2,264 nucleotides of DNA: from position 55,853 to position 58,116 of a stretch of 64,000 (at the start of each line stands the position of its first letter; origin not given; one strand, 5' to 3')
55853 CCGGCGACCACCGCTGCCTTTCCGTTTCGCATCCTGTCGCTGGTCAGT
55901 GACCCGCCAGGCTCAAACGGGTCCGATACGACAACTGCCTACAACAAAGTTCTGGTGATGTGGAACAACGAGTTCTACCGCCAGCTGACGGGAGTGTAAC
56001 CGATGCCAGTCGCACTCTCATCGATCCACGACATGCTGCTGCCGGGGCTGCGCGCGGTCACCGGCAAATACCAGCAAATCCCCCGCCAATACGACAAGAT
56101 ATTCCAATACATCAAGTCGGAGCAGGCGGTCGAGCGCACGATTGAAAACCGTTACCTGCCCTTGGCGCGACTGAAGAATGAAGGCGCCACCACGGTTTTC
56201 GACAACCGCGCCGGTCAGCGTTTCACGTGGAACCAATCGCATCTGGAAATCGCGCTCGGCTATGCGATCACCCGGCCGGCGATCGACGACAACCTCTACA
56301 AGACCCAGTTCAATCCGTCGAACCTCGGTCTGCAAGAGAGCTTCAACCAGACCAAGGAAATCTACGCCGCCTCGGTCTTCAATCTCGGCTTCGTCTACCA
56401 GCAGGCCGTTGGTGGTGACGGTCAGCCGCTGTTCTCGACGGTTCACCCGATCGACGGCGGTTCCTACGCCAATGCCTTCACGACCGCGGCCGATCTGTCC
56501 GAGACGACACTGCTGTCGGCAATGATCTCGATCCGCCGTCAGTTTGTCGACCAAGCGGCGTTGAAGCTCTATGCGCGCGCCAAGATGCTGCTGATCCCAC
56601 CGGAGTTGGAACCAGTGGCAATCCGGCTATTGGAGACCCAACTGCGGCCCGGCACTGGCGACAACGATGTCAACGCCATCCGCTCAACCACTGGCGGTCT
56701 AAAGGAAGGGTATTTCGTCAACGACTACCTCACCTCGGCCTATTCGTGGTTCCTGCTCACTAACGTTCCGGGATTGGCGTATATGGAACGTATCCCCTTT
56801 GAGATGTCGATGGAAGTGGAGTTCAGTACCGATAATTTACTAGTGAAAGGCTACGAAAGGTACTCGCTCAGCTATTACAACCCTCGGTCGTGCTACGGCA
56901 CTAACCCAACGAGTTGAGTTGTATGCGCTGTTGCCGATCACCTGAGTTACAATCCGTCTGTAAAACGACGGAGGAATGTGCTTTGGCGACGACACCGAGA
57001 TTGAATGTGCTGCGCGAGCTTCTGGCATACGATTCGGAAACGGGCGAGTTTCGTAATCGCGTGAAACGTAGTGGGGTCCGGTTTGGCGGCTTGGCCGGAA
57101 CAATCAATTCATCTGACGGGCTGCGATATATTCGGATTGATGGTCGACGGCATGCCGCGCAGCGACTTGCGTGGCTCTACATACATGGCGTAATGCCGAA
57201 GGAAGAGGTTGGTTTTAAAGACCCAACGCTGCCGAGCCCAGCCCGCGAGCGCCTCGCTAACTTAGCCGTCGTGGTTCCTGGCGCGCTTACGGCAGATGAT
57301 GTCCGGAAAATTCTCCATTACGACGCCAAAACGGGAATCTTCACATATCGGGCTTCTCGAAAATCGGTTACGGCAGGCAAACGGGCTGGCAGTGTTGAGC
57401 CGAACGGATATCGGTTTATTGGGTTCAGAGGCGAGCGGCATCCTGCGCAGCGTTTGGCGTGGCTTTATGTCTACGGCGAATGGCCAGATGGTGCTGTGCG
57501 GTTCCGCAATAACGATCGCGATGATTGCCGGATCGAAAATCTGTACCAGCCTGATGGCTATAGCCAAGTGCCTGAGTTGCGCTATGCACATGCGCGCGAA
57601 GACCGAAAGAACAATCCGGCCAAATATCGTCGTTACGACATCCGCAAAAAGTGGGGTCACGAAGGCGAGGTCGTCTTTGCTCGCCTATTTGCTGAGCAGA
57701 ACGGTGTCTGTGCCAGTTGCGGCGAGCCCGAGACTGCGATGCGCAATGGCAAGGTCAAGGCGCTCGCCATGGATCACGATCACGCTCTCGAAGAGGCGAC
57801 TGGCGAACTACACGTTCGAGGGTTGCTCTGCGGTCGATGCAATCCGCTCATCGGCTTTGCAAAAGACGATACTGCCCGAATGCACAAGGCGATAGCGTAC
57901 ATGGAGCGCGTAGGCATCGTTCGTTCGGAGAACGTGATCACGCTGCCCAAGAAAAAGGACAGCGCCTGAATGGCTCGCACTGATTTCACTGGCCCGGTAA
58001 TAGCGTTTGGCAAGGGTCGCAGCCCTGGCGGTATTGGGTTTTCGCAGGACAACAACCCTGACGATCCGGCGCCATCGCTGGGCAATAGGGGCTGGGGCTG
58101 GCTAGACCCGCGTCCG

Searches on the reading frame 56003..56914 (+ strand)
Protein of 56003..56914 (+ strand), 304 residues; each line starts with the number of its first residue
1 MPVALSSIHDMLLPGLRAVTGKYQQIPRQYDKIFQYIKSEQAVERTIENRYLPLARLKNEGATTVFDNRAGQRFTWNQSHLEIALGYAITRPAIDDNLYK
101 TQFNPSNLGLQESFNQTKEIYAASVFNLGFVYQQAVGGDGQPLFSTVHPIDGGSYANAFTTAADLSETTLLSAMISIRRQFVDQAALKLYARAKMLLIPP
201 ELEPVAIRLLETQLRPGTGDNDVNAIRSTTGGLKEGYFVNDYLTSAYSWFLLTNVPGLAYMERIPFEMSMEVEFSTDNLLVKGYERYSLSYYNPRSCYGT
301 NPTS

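Call 37: search_protein_families(library=pfam, proteins=[window:56003-56914:+], max_evalue=0.001)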
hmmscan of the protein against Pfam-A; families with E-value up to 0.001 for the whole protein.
window:56003-56914:+ (304 aa): 1 family
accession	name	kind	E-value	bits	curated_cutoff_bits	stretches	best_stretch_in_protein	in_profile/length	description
PF10124.15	Mu-like_gpT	-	0.00013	21.9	20.1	0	158-223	213-277/289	Mu-like prophage major head subunit gpT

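Call 81: search_protein_families(library=phrogs, proteins=[window:56003-56914:+], max_evalue=0.001)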
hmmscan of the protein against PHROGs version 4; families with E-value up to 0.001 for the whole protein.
window:56003-56914:+ (304 aa): 2 families
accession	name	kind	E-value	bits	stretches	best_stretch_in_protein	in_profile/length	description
phrog_371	-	head and packaging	7.7e-08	33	1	22-299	23-230/303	major head protein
phrog_4523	-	head and packaging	3.1e-06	27.2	1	89-254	442-589/644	major head and protease protein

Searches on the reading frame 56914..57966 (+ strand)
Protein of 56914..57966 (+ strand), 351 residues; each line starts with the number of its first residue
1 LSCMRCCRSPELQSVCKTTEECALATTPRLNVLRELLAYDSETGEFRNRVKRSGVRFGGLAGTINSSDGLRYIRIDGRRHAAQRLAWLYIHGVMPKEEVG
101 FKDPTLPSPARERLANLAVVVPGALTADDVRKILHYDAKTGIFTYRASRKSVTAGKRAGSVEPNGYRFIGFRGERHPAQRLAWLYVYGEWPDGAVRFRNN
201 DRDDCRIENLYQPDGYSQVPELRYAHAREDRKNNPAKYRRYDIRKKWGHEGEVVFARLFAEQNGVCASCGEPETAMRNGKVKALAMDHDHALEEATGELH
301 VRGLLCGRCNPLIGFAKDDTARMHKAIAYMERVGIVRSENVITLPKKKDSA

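Call 37: search_protein_families(library=pfam, proteins=[window:56914-57966:+], max_evalue=0.001)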
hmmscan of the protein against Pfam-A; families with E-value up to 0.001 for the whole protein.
window:56914-57966:+ (351 aa): 2 families
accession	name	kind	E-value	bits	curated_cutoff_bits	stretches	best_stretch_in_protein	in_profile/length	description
PF02945.21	Endonuclease_7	-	8.4e-16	58.1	23.6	1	257-331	17-81/82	Recombination endonuclease VII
PF13392.12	HNH_3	-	5.4e-14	52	24.8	1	178-210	3-36/46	HNH endonuclease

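Call 81: search_protein_families(library=phrogs, proteins=[window:56914-57966:+], max_evalue=0.001)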
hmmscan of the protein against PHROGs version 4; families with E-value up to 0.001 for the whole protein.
window:56914-57966:+ (351 aa): 7 families
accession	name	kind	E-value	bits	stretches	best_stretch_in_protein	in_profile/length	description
phrog_99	-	DNA, RNA and nucleotide metabolism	1.9e-45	157.2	2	126-210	110-193/383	HNH endonuclease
phrog_2914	-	DNA, RNA and nucleotide metabolism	2e-23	84.1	1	226-347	59-169/190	endonuclease VII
phrog_307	-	DNA, RNA and nucleotide metabolism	6.1e-18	66.9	1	226-331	84-177/334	endonuclease VII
phrog_2633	-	DNA, RNA and nucleotide metabolism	2.2e-17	64.5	1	230-332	50-138/142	endonuclease VII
phrog_423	-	DNA, RNA and nucleotide metabolism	8.6e-10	39.8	1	253-324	13-75/159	endonuclease VII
phrog_1035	-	DNA, RNA and nucleotide metabolism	1.7e-07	32.4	1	223-334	115-231/271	endonuclease VII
phrog_1872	-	DNA, RNA and nucleotide metabolism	0.00055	20.9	0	67-97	47-78/166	endonuclease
